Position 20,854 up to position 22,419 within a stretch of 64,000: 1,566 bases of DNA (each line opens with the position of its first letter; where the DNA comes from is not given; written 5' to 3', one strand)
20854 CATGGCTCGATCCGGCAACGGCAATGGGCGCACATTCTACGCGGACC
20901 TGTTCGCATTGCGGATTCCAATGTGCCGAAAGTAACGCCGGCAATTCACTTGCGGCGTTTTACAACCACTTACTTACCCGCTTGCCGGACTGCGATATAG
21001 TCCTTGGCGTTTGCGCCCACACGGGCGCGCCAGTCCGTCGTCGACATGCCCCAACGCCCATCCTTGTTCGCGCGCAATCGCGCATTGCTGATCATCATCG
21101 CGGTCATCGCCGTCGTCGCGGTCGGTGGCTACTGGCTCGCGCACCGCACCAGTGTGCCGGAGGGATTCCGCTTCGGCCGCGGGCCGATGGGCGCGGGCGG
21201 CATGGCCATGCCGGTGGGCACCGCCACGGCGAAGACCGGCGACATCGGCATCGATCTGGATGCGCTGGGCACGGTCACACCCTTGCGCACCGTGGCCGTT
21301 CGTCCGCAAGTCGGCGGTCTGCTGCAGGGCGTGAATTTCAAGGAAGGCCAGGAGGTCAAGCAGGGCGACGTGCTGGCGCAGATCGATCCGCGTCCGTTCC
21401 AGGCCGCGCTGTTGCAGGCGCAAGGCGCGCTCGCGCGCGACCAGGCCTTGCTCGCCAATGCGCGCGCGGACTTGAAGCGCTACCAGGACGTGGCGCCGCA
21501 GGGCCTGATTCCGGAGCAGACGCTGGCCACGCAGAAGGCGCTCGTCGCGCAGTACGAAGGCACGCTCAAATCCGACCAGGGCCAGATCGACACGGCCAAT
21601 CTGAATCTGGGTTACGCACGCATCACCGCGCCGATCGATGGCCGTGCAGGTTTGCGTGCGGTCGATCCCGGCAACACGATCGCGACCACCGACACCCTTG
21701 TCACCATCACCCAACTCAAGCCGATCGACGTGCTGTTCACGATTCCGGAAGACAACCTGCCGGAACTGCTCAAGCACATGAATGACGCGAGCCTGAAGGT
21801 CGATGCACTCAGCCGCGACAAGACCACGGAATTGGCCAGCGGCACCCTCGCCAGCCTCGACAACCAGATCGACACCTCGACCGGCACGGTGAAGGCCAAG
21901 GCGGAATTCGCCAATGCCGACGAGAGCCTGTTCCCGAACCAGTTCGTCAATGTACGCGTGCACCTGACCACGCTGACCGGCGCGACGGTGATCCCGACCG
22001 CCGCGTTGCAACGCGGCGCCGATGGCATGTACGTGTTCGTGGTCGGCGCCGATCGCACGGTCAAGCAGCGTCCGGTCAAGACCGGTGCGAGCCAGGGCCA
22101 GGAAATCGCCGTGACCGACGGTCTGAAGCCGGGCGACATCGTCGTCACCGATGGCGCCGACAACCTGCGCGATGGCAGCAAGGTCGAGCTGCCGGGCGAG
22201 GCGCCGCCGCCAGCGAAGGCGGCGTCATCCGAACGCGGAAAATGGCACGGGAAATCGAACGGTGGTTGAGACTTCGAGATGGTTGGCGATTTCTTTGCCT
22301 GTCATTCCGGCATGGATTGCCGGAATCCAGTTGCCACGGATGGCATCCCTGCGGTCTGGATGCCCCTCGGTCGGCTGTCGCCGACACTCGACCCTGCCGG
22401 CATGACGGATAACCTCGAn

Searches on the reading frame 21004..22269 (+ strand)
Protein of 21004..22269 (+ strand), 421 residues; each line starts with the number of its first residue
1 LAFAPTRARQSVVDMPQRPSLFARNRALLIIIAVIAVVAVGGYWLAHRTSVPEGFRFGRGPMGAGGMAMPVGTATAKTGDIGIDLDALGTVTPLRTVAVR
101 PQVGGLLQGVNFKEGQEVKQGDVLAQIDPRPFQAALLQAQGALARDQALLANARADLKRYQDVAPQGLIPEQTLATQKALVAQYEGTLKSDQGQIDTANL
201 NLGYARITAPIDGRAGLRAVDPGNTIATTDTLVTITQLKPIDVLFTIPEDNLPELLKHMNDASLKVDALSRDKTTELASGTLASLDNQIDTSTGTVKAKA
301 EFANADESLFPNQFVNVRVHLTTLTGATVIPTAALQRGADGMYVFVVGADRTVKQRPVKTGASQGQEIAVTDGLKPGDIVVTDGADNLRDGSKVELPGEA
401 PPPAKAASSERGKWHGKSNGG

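Call 41: search_protein_families(library=pfam, proteins=[window:21004-22269:+], max_evalue=0.0001)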
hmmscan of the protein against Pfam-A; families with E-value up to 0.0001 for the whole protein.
window:21004-22269:+ (421 aa): 3 families
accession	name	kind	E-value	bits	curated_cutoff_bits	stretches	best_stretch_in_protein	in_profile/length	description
PF16576.10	HlyD_D23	-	6.8e-15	55.4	30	1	95-315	18-214/214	Barrel-sandwich domain of CusB or HlyD membrane-fusion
PF13437.12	HlyD_3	-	5.8e-10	40.3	22.2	1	207-305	2-96/106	HlyD family secretion protein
PF13533.13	Biotin_lipoyl_2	-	8.1e-08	32.4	29.8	1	97-128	1-32/32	Biotin-lipoyl like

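Call 53: search_protein_families(library=ncbifam, proteins=[window:21004-22269:+], max_evalue=1e-10)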
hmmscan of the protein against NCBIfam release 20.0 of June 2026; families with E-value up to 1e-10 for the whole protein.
window:21004-22269:+ (421 aa): 15 families
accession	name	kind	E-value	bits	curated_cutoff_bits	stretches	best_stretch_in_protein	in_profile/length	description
NF008589.1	PRK11556.1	equivalog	1e-120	403.2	391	1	27-396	8-387/392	MdtA/MuxA family multidrug efflux RND transporter periplasmic adaptor subunit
TIGR01730.1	RND_mfp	subfamily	1.2e-76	257.8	94.9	1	71-395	1-320/322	efflux RND transporter periplasmic adaptor subunit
NF033138.2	RND-peri-MexC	equivalog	6.4e-58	196.7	625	1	64-395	31-370/375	MexC family multidrug efflux RND transporter periplasmic adaptor subunit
NF007132.1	PRK09578.1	equivalog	2.3e-51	174.8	512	1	71-408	40-387/396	MexX/AxyX family multidrug efflux RND transporter periplasmic adaptor subunit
NF011604.1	PRK15030.1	equivalog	1.6e-46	159.1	765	1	65-395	33-374/397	multidrug efflux RND transporter periplasmic adaptor subunit AcrA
NF000272.2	OqxA_adapt_sub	exception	1.1e-39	136.5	835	1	89-387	60-369/391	multidrug efflux RND transporter periplasmic adaptor subunit OqxA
NF045904.1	RND-peri-MexE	equivalog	4.1e-39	134.6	714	1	95-395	62-367/390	multidrug efflux RND transporter periplasmic adaptor subunit MexE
NF007362.0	PRK09859.1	equivalog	2.9e-37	128.7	738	1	65-394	30-369/385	multidrug transporter subunit MdtE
NF033834.1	RND_adapt_MexA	exception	1.4e-34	119.8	750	1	71-395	38-359/373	multidrug efflux RND transporter periplasmic adaptor subunit MexA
TIGR00999.1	8a0102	subfamily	8.4e-30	103.8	319.3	1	115-385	1-267/271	CzcB/NccB family metal efflux transporter periplasmic adaptor subunit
NF008606.0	PRK11578.1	equivalog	2.5e-18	66.4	342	1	73-383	38-363/371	macrolide transporter subunit MacA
NF007850.1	PRK10559.1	equivalog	2.3e-16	59.8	400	1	96-324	40-263/303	p-hydroxybenzoic acid efflux pump subunit AaeA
TIGR00998.1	8a0101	subfamily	2.6e-16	59.5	390.8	0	96-148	42-94/334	EmrA/EmrK family multidrug efflux transporter periplasmic adaptor subunit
NF007785.0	PRK10476.1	equivalog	4.8e-14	51.9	376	0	96-155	48-107/347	multidrug transporter subunit MdtN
NF002939.0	PRK03598.1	equivalog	5.9e-14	52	393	0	94-163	42-110/332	secretion protein HlyD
